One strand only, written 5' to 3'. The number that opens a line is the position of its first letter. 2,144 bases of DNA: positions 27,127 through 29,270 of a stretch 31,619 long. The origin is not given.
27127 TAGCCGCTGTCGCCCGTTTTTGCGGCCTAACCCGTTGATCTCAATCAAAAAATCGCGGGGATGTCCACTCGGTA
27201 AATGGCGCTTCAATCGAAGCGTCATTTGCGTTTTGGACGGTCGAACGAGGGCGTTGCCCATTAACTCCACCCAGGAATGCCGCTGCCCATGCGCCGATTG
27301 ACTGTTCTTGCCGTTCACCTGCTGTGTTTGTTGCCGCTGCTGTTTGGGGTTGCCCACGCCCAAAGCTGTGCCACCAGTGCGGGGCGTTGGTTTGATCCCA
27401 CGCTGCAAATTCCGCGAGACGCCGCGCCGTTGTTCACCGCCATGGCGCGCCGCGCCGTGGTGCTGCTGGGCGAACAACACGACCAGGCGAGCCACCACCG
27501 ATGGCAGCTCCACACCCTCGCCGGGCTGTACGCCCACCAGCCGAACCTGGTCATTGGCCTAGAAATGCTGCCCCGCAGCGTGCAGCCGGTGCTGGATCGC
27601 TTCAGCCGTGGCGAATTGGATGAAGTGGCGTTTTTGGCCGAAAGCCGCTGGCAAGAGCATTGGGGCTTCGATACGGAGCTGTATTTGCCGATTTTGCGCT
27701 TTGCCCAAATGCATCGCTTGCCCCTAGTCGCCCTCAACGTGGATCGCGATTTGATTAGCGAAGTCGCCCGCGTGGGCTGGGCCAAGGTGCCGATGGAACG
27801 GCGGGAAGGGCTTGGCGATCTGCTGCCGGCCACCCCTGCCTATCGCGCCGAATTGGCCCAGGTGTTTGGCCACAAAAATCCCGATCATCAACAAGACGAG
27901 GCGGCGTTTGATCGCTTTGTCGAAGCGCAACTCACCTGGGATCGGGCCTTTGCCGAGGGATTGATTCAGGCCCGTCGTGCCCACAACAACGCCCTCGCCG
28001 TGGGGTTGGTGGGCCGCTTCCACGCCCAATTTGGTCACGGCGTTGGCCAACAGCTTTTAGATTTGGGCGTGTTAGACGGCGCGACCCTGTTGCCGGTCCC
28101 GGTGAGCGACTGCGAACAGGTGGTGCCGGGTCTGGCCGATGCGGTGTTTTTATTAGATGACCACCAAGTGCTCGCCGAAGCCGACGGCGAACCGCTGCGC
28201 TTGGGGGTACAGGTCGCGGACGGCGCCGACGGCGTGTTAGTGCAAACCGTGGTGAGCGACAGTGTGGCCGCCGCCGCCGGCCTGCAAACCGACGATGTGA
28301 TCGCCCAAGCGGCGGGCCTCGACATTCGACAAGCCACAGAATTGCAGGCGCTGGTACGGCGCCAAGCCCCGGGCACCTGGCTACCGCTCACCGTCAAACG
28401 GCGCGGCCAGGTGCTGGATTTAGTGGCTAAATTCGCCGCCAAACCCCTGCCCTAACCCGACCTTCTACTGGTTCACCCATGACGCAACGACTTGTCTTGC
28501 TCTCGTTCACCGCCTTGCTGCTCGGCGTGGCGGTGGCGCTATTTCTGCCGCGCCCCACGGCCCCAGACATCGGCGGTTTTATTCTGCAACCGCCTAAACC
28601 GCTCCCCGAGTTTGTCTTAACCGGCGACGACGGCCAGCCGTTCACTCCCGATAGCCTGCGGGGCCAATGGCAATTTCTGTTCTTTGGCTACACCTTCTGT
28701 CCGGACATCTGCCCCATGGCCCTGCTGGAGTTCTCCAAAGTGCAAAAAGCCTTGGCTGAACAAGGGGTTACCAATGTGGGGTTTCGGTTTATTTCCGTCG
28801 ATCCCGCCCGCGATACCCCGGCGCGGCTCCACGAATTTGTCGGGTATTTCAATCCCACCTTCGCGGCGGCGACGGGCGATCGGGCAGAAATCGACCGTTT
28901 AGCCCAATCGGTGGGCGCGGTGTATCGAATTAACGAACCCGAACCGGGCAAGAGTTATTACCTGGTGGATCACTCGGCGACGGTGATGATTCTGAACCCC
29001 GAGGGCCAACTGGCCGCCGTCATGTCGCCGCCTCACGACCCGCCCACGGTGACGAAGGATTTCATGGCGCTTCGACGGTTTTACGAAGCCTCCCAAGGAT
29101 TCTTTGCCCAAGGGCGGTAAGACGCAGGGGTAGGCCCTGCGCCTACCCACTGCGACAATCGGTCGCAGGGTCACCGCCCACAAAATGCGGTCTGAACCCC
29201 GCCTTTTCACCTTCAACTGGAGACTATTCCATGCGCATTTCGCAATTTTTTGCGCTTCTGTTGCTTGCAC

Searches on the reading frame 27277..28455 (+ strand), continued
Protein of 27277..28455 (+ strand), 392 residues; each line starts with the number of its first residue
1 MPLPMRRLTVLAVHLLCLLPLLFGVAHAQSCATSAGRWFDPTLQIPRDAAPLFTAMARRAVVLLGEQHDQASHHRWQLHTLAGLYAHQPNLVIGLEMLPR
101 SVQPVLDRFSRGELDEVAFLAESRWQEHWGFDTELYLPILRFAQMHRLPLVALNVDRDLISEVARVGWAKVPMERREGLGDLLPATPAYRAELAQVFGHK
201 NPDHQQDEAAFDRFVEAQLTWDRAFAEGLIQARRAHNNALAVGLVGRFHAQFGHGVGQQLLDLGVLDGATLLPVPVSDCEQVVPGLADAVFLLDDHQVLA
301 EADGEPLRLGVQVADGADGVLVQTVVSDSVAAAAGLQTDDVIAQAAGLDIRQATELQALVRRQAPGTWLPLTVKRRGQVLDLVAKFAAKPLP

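Call 27: search_solved_structures(query=window:27277-28455:+, max_evalue=0.01, show_alignments=2)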
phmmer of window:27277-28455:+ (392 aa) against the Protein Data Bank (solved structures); distinct sequences matched with E-value up to 0.01: 6.
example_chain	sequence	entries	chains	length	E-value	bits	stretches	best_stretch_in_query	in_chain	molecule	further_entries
4a8a_A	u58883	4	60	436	2.3e-06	30.3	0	305-357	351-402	PERIPLASMIC PH-DEPENDENT SERINE ENDOPROTEASE DEGQ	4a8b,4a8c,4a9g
8kic_D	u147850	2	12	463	3e-06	29.9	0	305-356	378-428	peptidase Do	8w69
22kg_A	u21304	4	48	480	5e-05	25.9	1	315-382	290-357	Probable periplasmic serine endoprotease DegP-like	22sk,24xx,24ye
1uit_A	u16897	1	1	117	0.001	21.6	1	292-359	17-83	HUMAN DISCS LARGE 5 PROTEIN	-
2g5g_X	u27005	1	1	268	0.0015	21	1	56-255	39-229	putative lipoprotein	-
7xs0_A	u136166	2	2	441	0.0087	18.5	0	315-375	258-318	Periplasmic serine endoprotease DegP-like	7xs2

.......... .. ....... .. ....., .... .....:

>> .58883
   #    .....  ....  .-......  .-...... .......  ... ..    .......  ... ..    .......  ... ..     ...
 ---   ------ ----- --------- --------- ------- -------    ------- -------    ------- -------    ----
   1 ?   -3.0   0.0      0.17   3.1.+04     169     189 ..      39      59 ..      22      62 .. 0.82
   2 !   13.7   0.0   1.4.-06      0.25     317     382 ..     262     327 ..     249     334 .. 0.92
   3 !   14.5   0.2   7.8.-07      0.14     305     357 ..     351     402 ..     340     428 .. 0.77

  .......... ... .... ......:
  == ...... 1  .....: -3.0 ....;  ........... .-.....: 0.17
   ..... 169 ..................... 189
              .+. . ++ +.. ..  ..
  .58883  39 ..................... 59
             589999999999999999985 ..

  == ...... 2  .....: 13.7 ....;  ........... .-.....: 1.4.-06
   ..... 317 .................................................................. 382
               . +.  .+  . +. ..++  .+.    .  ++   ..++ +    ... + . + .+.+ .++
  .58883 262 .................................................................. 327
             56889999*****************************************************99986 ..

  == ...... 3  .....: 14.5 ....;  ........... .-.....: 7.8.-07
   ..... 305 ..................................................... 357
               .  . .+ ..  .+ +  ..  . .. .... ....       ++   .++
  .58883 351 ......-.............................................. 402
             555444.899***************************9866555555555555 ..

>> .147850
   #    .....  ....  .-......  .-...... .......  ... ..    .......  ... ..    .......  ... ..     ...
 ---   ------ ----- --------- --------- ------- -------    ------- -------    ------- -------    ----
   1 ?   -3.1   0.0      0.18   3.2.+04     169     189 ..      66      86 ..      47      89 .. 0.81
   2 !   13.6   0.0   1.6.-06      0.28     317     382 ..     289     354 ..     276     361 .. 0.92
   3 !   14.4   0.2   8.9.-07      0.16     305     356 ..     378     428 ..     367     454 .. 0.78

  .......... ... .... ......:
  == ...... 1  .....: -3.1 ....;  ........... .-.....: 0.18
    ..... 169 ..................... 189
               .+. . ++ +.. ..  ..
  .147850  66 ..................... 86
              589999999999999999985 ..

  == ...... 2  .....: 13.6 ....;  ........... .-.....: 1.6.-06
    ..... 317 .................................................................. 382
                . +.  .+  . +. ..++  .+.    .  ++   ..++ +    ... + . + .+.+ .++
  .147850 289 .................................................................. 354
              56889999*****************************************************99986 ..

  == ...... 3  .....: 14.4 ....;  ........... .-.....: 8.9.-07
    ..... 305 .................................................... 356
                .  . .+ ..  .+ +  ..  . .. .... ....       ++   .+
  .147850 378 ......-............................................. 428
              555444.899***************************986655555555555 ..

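Call 76: predict_structure(alignment_id=A1)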
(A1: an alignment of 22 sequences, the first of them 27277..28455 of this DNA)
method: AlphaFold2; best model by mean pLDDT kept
length: 392 residues; sequences in the alignment: 22
mean_pLDDT: 89.5   pTM: 0.72
mean pLDDT of the five models: 89.5, 89.4, 89.2, 88.4, 87.5
residues with pLDDT >= 90: 292; 70-90: 56; 50-70: 28; < 50: 16
segments of 3 or more residues with pLDDT < 50: 1-3, 24-27, 297-303
pLDDT, mean of each block of 10 residues (from residue 1): 52 56 54 86 93 98 94 95 98 95 97 96 90 92 97 96 98 96 97 93 91 98 98 98 97 96 98 91 95 65 63 92 93 97 95 87 87 97 87 51
secondary structure, 60 per line:
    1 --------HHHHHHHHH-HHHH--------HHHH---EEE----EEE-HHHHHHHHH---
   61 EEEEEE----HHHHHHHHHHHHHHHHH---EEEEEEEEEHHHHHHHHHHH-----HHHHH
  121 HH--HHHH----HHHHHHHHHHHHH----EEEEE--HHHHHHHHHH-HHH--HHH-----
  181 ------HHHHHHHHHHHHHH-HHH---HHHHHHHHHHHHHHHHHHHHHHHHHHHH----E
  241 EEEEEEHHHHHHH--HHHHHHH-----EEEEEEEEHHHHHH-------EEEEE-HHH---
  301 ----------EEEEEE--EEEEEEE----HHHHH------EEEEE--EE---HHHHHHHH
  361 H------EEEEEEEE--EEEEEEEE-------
elements in order: H9-17 H19-22 H31-34 E38-40 E45-47 H49-57 E61-66 H71-87 E91-99 H100-110 H116-122 H125-128 H133-145 E150-154 H157-166 H187-200 H208-235 E240-246 H247-253 H256-262 E268-275 H276-281 E289-293 E311-316 E319-325 H330-334 E341-345 H353-361 E368-375 E378-385

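Call 78: fold_search(model_id=the predicted structure, library=pdb)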
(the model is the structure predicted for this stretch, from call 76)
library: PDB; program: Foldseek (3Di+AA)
matches with E <= 10: 917; with E <= 0.001: 138
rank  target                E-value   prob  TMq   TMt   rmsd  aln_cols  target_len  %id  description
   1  2g5g                  8.1e-12  1.00  0.52  0.77   3.2       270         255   16  Cofacial heme binding to ChaN of Campylobacter jejuni (released 2006-10-03)
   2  3gdv_C                1.5e-06  1.00  0.21  0.28   8.4       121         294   24  Crystal structure of DegS H198P/D320A mutant modified by DFP and in complex with YQF peptide (released 2009-03-31)
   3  6xcq                  4.6e-06  1.00  0.33  0.32  13.7       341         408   13  Erythromycin esterase EreC, mutant H289N in its closed conformation (released 2021-02-17)
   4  2rad_B                4.9e-06  1.00  0.37  0.36  12.9       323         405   12  Crystal structure of the succinoglycan biosynthesis protein. Northeast structural Genomics Consortium target BcR135 (released 2007-10-02)
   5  2z9i_A                5.2e-06  1.00  0.20  0.27   7.6       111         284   28  Crystal structure of RV0983 from Mycobacterium tuberculosis- Proteolytically active form (released 2008-06-10)
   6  3gdu_C                6.5e-06  1.00  0.22  0.28   8.5       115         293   22  Crystal structure of DegS H198P/D320A mutant modified by DFP and in complex with YRF peptide (released 2009-03-31)
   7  5zvj                  7.3e-06  1.00  0.20  0.26   7.9       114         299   25  Crystal structure of HtrA1 from Mycobacterium tuberculosis (released 2018-09-05)
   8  6xcs_A                7.3e-06  1.00  0.35  0.33  13.8       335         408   15  Erythromycin esterase mutant EreC H289N in its open conformation (released 2021-02-17)
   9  3pv2_C                8.2e-06  1.00  0.20  0.20   7.7       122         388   23  Structure of Legionella fallonii DegQ (wt) (released 2011-06-15)
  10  2qgm                  8.2e-06  1.00  0.38  0.38  13.3       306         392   12  Crystal structure of succinoglycan biosynthesis protein at the resolution 1.7 A. Northeast Structural Genomics Consortiu (released 2007-07-24)
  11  3pv3_D                8.7e-06  1.00  0.19  0.19   7.3       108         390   18  Structure of Legionella fallonii DegQ (S193A variant) (released 2011-06-15)
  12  3stj_A                9.2e-06  1.00  0.20  0.26   7.8       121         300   23  Crystal structure of the protease + PDZ1 domain of DegQ from Escherichia coli (released 2011-07-27)
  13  6ew9_C                9.8e-06  1.00  0.20  0.26   2.3        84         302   27  CRYSTAL STRUCTURE OF DEGS STRESS SENSOR PROTEASE IN COMPLEX WITH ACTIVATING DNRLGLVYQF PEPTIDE (released 2018-04-25)
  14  7w4u                  9.8e-06  1.00  0.20  0.26   6.6       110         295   24  Structure of the M. tuberculosis HtrA S407A mutant at room-temperature (released 2022-12-07)
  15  7co7_D                1.0e-05  1.00  0.21  0.25   7.3       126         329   27  HtrA-type protease AlgWS227A with decapeptide (released 2021-03-10)
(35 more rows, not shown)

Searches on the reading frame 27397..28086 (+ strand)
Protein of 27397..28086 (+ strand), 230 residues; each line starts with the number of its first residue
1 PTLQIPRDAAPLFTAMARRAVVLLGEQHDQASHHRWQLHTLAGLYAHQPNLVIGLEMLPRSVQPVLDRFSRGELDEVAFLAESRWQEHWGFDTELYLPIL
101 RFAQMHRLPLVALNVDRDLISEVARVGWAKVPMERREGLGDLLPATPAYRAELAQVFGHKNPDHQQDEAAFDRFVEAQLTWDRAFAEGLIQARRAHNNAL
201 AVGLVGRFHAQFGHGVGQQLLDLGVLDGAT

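Call 50: search_solved_structures(query=window:27397-28086:+, max_evalue=1, show_alignments=2)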
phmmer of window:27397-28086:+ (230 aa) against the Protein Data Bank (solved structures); distinct sequences matched with E-value up to 1: 3.
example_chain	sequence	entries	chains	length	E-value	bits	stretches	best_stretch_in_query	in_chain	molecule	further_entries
2g5g_X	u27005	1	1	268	0.00064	22.8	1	16-215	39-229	putative lipoprotein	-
1wjk_A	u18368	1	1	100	0.42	13.5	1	61-110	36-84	C330018D20rik protein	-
6pbd_A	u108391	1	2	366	0.69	12.8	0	140-226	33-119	Modification methylase CcrMI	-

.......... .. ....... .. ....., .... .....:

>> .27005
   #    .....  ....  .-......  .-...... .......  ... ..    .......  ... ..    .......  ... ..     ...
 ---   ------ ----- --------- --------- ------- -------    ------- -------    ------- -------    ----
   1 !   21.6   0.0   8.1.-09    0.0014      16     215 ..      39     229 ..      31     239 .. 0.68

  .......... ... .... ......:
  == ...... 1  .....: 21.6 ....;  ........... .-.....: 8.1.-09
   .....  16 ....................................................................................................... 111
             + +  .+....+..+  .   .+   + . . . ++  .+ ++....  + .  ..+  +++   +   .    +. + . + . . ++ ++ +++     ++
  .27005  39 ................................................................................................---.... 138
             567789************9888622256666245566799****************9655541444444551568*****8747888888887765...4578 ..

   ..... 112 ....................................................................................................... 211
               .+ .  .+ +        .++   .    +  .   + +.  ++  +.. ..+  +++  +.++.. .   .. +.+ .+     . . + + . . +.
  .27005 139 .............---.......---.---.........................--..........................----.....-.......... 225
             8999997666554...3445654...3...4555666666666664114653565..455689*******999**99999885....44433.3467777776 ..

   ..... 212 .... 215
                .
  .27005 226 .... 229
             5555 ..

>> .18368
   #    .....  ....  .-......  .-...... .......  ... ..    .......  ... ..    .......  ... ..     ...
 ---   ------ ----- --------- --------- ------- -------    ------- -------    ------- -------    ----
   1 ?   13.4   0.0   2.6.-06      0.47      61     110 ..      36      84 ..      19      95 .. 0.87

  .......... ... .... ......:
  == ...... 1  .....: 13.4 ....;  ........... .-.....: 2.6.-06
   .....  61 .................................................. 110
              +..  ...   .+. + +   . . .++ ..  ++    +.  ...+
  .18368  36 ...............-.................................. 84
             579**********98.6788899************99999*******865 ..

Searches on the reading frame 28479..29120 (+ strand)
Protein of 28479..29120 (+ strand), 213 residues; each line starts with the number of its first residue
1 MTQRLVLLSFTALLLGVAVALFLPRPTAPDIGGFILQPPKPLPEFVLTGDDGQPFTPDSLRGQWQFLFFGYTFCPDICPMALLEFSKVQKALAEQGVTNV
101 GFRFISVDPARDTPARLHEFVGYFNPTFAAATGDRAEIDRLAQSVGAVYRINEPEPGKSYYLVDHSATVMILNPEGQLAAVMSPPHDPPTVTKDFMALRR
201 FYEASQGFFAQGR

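Call 4: search_protein_families(library=pfam, proteins=[window:28479-29120:+], max_evalue=0.01)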
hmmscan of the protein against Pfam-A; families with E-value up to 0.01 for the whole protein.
window:28479-29120:+ (213 aa): 3 families
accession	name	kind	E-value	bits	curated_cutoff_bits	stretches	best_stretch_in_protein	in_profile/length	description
PF02630.20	SCO1-SenC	-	9.9e-39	132.8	22.8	1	44-177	3-133/134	SCO1/SenC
PF00578.27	AhpC-TSA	-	7.7e-07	29.5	26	1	40-102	3-65/124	AhpC/TSA family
PF08534.16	Redoxin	-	0.00091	19.5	26.6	1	40-102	4-68/148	Redoxin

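Call 7: search_protein_families(library=ncbifam, proteins=[window:28479-29120:+], max_evalue=0.001)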
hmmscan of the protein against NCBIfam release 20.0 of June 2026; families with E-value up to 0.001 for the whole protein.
window:28479-29120:+ (213 aa): 0 families

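Call 51: search_solved_structures(query=window:28479-29120:+, max_evalue=0.00001, show_alignments=1)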
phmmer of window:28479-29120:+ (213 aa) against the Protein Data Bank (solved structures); distinct sequences matched with E-value up to 0.00001: 15.
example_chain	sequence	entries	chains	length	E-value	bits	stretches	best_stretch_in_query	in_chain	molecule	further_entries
6n5u_A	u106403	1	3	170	8.3e-28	100.7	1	45-196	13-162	Protein SCO1 homolog 1, mitochondrial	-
4wbj_A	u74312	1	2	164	4.8e-26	94.9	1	38-191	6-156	Blr1131 protein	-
4wbr_D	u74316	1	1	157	1.1e-25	93.8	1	45-191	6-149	Blr1131 protein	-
4txo_D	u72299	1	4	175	5.5e-25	91.4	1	33-191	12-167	Blr1131 protein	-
2k6v_A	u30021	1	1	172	3.4e-22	82.3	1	36-188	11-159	Putative cytochrome c oxidase assembly protein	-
2gqk_A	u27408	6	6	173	5.1e-21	78.5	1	44-178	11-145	SCO1 protein homolog, mitochondrial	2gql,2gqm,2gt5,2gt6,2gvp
1wp0_A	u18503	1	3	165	7.2e-21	78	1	45-178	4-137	SCO1 protein homolog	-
2ggt_A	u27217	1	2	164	8e-21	77.8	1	45-178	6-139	SCO1 protein homolog, mitochondrial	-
2rli_A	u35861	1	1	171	1.4e-20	77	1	52-178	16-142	SCO2 protein homolog, mitochondrial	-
2b7j_A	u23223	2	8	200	3.6e-20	75.7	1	47-192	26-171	SCO1 protein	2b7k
2hrf_A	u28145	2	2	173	1.1e-19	74.2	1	44-178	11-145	SCO1 protein homolog, mitochondrial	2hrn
4bpy_A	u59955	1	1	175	1.1e-15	61.1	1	35-182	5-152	SCO PROTEIN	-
4hde_A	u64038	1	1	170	6.4e-10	42.2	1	42-170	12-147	SCO1/SenC family lipoprotein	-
1on4_A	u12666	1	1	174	1.2e-07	34.8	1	44-179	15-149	Sco1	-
1xzo_A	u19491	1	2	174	1.2e-07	34.8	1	44-179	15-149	Hypothetical protein ypmQ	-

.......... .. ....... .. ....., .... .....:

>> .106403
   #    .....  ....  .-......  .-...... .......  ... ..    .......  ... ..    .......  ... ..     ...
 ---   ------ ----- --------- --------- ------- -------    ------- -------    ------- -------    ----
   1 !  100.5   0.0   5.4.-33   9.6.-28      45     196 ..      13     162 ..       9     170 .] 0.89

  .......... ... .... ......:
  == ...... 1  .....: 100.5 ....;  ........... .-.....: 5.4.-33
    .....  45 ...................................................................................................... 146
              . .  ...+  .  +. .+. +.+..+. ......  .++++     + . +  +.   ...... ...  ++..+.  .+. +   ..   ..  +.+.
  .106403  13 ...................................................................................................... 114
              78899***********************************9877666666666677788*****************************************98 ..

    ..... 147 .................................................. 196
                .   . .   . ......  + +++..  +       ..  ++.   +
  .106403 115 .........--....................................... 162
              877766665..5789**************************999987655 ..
